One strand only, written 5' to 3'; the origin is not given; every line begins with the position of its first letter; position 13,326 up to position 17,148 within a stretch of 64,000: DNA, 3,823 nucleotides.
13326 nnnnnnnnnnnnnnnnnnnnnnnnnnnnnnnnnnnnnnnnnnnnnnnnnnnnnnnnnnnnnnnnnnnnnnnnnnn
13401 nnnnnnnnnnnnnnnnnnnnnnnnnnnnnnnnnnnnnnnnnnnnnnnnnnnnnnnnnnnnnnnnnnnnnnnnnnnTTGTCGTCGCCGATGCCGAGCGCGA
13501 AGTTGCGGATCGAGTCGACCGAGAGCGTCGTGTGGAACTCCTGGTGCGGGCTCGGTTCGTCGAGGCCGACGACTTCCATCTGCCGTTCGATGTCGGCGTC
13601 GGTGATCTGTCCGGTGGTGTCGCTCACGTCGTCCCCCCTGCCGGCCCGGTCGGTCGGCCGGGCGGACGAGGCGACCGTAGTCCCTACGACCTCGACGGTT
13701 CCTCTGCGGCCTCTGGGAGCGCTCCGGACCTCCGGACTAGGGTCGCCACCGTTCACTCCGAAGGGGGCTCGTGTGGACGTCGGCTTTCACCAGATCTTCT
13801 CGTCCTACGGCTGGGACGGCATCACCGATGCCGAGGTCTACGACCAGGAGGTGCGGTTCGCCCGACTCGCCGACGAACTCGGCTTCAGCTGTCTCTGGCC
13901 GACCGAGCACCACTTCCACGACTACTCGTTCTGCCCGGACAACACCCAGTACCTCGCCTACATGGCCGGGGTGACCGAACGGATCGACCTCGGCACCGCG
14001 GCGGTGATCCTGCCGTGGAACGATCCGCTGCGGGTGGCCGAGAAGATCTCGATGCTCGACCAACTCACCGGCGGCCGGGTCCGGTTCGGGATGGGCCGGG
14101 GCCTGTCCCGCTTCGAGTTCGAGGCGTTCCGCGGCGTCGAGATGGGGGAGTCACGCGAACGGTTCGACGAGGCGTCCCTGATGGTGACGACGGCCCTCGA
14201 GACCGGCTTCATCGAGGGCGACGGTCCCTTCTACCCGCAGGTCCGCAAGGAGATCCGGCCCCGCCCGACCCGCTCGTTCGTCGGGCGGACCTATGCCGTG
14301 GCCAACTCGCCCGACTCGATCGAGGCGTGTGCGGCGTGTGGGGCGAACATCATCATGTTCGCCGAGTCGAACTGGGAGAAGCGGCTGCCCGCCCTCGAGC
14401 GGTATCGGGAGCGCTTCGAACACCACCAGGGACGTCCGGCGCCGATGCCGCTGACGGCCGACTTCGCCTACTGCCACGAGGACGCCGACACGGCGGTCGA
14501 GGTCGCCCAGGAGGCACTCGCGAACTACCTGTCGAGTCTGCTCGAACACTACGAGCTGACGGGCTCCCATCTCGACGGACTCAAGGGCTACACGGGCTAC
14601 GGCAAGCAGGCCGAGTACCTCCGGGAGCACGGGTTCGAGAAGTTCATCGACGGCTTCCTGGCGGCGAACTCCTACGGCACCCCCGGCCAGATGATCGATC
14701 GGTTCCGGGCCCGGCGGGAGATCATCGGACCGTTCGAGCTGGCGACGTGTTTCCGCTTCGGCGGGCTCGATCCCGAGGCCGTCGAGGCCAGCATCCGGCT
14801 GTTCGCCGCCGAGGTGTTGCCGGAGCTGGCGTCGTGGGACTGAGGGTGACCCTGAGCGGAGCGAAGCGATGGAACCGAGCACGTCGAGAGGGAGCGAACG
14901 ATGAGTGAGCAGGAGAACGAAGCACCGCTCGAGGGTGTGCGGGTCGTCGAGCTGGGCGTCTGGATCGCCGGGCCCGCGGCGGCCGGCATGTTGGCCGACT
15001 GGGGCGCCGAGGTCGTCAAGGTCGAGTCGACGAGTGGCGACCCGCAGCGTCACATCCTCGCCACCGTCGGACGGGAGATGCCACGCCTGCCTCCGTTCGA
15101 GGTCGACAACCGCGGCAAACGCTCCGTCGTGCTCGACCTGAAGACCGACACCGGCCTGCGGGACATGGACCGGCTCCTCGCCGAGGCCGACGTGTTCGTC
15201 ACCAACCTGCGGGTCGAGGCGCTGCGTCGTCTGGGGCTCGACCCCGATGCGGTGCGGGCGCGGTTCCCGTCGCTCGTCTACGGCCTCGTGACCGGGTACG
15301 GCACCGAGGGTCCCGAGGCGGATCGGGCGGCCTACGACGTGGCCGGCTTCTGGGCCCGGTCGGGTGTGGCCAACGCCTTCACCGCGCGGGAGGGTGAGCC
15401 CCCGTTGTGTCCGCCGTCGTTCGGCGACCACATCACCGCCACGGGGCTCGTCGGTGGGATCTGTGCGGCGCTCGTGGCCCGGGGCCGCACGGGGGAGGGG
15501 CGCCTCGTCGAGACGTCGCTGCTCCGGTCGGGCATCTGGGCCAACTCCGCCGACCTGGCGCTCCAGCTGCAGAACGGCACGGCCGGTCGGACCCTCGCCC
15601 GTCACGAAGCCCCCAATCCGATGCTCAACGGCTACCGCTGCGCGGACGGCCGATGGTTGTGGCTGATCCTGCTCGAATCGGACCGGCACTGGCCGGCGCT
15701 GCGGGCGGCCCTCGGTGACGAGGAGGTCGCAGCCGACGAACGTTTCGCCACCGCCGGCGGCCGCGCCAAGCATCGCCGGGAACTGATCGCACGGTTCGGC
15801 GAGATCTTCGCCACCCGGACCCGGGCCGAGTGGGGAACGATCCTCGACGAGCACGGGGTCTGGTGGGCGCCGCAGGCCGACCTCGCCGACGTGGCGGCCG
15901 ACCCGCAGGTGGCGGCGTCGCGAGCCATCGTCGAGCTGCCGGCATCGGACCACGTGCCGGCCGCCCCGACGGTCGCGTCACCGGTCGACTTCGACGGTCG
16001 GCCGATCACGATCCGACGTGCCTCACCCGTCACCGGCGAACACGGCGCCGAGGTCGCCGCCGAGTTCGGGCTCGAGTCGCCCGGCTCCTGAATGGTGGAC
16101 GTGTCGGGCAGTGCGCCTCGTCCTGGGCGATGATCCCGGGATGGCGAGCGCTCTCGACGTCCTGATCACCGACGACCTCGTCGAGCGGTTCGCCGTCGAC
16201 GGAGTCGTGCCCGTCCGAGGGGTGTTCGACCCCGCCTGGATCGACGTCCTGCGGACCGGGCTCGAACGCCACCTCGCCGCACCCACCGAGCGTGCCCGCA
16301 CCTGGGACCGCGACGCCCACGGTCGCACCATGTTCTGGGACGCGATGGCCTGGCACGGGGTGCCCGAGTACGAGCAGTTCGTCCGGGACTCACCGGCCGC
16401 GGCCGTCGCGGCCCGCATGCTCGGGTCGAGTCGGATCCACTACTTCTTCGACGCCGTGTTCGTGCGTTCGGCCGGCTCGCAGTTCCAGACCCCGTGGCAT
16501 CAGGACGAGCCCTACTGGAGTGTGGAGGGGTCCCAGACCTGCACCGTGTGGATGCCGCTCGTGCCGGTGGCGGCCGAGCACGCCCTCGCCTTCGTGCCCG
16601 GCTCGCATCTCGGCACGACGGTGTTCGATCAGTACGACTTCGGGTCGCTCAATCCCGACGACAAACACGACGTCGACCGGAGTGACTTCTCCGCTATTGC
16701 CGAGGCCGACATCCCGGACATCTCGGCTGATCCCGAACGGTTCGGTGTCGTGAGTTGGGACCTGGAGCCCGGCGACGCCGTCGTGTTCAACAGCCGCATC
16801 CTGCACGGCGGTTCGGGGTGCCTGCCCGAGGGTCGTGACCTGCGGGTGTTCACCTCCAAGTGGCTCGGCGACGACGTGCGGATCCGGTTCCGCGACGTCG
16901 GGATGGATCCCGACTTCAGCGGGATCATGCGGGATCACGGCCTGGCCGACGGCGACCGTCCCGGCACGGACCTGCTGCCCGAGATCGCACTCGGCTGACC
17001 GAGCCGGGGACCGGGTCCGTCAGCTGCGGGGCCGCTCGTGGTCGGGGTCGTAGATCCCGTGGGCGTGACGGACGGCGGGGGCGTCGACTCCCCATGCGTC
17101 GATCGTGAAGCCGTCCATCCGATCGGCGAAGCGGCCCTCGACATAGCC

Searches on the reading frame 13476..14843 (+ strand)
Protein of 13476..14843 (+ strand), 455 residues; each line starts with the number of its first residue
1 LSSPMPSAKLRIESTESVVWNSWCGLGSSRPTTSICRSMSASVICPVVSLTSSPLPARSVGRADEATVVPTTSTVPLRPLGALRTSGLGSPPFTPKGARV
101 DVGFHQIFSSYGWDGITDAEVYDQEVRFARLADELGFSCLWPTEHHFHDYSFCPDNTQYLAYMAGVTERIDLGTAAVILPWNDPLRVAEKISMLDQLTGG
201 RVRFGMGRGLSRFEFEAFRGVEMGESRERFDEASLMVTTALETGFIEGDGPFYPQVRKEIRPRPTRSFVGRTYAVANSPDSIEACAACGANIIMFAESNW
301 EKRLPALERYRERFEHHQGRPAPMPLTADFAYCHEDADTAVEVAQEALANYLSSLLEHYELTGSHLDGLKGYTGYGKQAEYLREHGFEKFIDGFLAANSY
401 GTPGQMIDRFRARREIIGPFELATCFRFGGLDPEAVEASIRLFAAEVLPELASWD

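Call 46: search_protein_families(library=pfam, proteins=[window:13476-14843:+], max_evalue=0.0001)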
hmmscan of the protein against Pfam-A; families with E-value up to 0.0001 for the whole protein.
window:13476-14843:+ (455 aa): 1 family
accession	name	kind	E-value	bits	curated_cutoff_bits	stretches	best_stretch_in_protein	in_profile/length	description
PF00296.26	Bac_luciferase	-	4.3e-47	161.4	27.9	1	117-416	16-310/314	Luciferase-like monooxygenase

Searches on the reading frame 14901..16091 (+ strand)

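Call 46: search_protein_families(library=pfam, proteins=[window:14901-16091:+], max_evalue=0.0001)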
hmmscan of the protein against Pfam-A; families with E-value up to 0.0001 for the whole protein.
window:14901-16091:+ (396 aa): 1 family
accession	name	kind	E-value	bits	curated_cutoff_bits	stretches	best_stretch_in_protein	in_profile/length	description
PF02515.22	CoA_transf_3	-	2.3e-103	346.6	23.3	1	10-381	1-365/366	CoA-transferase family III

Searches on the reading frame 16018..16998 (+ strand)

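Call 47: search_protein_families(library=pfam, proteins=[window:16018-16998:+], max_evalue=0.0001)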
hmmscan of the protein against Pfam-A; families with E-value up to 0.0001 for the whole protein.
window:16018-16998:+ (326 aa): 1 family
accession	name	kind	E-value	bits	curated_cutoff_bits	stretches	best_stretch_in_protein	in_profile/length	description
PF05721.19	PhyH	-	5.1e-21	76.4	22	1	60-266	3-203/213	Phytanoyl-CoA dioxygenase (PhyH)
